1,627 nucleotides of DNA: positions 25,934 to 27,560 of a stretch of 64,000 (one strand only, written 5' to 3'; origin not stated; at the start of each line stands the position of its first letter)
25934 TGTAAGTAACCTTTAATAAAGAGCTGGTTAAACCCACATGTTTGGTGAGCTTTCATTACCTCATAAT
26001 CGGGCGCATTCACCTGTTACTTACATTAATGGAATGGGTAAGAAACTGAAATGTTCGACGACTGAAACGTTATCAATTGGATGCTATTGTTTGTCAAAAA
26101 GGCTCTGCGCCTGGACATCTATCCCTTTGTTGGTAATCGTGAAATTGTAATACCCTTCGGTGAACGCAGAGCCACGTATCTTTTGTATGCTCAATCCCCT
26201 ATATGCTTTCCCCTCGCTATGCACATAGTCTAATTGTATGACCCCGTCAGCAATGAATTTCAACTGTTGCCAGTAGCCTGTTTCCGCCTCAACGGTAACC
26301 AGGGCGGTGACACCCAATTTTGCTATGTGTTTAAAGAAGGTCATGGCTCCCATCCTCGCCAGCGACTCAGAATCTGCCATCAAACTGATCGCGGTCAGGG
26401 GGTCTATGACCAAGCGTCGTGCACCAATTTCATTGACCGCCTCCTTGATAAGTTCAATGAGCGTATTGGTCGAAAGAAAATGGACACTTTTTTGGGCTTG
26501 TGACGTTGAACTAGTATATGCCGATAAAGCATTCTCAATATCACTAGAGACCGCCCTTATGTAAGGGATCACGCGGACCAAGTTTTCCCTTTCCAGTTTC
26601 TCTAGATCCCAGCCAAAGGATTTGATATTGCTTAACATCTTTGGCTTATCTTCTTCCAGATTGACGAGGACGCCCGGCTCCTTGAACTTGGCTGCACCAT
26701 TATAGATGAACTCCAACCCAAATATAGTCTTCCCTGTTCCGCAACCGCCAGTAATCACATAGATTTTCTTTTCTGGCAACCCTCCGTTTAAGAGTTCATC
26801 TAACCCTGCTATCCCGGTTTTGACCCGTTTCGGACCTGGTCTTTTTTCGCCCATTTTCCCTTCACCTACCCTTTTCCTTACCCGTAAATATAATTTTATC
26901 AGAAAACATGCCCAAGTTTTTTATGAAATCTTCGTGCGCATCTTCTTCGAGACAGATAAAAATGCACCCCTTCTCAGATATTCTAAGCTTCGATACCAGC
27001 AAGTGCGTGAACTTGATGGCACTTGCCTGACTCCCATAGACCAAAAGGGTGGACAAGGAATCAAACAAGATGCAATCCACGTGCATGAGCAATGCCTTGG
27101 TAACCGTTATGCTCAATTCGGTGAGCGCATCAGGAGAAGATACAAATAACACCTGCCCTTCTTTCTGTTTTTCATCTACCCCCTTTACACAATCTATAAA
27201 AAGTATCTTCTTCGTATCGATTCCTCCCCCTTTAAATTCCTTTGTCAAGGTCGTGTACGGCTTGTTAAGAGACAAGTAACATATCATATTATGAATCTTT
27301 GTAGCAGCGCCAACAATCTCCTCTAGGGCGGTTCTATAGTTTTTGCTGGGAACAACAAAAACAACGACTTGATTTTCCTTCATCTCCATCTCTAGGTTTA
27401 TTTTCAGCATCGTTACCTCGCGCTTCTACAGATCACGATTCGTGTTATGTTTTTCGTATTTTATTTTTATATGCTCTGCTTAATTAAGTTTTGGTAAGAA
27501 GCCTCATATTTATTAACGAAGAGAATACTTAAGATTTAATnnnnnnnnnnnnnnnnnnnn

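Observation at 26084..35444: Signalling island built around KaiC-like ATPases and Walker-less KaiC-fold (MEDS-like) small proteins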

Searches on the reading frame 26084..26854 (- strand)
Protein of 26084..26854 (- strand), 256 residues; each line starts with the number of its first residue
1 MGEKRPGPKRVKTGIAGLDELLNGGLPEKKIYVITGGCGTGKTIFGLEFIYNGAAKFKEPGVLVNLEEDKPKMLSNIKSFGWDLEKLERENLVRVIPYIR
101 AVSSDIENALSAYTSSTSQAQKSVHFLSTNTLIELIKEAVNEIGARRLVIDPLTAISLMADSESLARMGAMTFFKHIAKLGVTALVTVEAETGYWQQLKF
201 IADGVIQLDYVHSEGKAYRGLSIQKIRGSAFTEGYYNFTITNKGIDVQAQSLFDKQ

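Call 3: search_protein_families(library=pfam, proteins=[window:26084-26854:-], max_evalue=0.1)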
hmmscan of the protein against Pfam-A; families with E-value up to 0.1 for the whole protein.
window:26084-26854:- (256 aa): 6 families
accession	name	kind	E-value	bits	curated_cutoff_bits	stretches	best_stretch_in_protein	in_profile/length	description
PF06745.19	ATPase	-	4.6e-58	196.8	26.6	1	11-250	1-229/231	KaiC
PF03796.21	DnaB_C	-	6.5e-05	22.9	27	1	11-77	2-67/255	DnaB-like helicase C terminal domain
PF13481.12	AAA_25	-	0.00033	20.8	27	1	12-171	16-169/195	AAA domain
PF07088.17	GvpD_P-loop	-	0.0019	18.5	24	0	128-222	90-187/189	GvpD gas vesicle protein, P-loop domain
PF09848.15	SLFN-g3_helicase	-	0.023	14.4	24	1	29-52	1-24/354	Schlafen group 3, DNA/RNA helicase domain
PF04851.21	ResIII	-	0.058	13.7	22.5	1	27-81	21-77/164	Type III restriction enzyme, res subunit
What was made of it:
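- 26084..26854 (-): Single-domain KaiC-family ATPase with intact Walker A (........), EE and Walker B. PF06745 at 196.8 bits (call 3).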

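Call 6: search_protein_families(library=ncbifam, proteins=[window:26084-26854:-], max_evalue=0.1)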
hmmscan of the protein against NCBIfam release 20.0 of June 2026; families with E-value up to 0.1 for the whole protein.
window:26084-26854:- (256 aa): 19 families
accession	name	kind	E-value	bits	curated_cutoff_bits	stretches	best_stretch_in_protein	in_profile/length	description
NF006799.0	PRK09302.1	equivalog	2.4e-47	161.7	408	1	9-247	11-238/515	circadian clock protein KaiC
TIGR03877.1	thermo_KaiC_1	hypoth_equivalog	8.4e-45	153.1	307.25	1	9-250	2-235/238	KaiC domain-containing protein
TIGR03880.1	KaiC_arch_3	hypoth_equivalog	2.3e-35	122.1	249.45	1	14-251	1-221/224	KaiC domain-containing protein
TIGR02655.1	circ_KaiC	equivalog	1.3e-34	119.7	546.25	1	10-247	2-228/484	circadian clock protein KaiC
TIGR03881.1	KaiC_arch_4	hypoth_equivalog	3.3e-31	108.7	247.8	1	9-247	1-228/231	KaiC domain-containing protein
NF004723.0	PRK06067.1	subfamily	2.2e-13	50.3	194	1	10-234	15-220/243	flagellar accessory protein FlaH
NF052589.1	ArlH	equivalog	1.9e-11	44.1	215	1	18-240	9-215/229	archaellum protein ArlH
NF005852.0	PRK07773.1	equivalog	4e-05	22.1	780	1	9-73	198-261/886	replicative DNA helicase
NF003301.0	PRK04301.1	equivalog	8e-05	22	259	1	4-55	76-127/316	DNA repair and recombination protein RadA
TIGR00665.1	DnaB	equivalog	9.6e-05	21.4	385.25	1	11-75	178-241/435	replicative DNA helicase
TIGR03600.1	phage_DnaB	exception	0.00011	21.4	498.65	1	11-67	177-232/421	phage replicative helicase, DnaB family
TIGR03878.1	thermo_KaiC_2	hypoth_equivalog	0.00073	18.9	232.2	0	24-186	31-171/259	KaiC domain-containing protein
TIGR02236.1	recomb_radA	equivalog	0.0012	18.3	361.15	1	4-49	71-116/311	DNA repair and recombination protein RadA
NF006320.0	PRK08533.1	equivalog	0.0033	17.1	215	0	18-51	13-46/230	flagellar accessory protein FlaH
TIGR00137.1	gid_trmFO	equivalog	0.0038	16.1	428.65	0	129-196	109-177/433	FADH(2)-oxidizing methylenetetrahydrofolate--tRNA-(uracil(54)-C(5))-methyltransferase TrmFO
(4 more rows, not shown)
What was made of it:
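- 26084..26854 (-): Below the NCBIfam circadian KaiC cut-off (call 6).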

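Call 75: search_protein_families(library=padloc, proteins=[window:26084-26854:-], max_evalue=0.01)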
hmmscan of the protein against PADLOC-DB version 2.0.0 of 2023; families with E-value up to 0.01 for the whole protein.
window:26084-26854:- (256 aa): 0 families

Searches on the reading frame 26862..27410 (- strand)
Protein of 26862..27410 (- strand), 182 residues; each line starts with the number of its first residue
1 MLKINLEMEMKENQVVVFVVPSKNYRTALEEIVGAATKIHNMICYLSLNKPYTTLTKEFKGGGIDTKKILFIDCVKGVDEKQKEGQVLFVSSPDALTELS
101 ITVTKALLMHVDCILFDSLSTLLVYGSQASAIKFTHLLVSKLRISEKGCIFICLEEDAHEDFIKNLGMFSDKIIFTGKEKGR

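Call 3: search_protein_families(library=pfam, proteins=[window:26862-27410:-], max_evalue=0.1)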
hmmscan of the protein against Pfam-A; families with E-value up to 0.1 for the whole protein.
window:26862-27410:- (182 aa): 4 families
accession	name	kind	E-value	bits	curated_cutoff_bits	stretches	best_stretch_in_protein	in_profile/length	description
PF24336.1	DUF7504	-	0.00011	23.1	27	1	82-168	75-171/179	Family of unknown function (DUF7504)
PF05763.18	DUF835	-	0.0056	16.9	33.1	1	91-160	56-125/136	Protein of unknown function (DUF835)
PF06745.19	ATPase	-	0.012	15.4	26.6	1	41-156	49-165/231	KaiC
PF01210.29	NAD_Gly3P_dh_N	-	0.036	14.5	23.1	0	5-43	62-100/158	NAD-dependent glycerol-3-phosphate dehydrogenase N-terminus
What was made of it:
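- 26862..27410 (-): iKaiC-C: 182-aa Walker-A-less paralog, 7 nt upstream of a KaiC-family ATPase and divergent from iKaiC-A. DUF7504 at 23.1 bits (call 3).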

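Call 6: search_protein_families(library=ncbifam, proteins=[window:26862-27410:-], max_evalue=0.1)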
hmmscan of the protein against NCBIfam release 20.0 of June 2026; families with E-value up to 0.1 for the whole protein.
window:26862-27410:- (182 aa): 0 families

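Call 75: search_protein_families(library=padloc, proteins=[window:26862-27410:-], max_evalue=0.01)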
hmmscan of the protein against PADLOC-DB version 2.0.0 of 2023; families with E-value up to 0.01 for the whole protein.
window:26862-27410:- (182 aa): 0 families
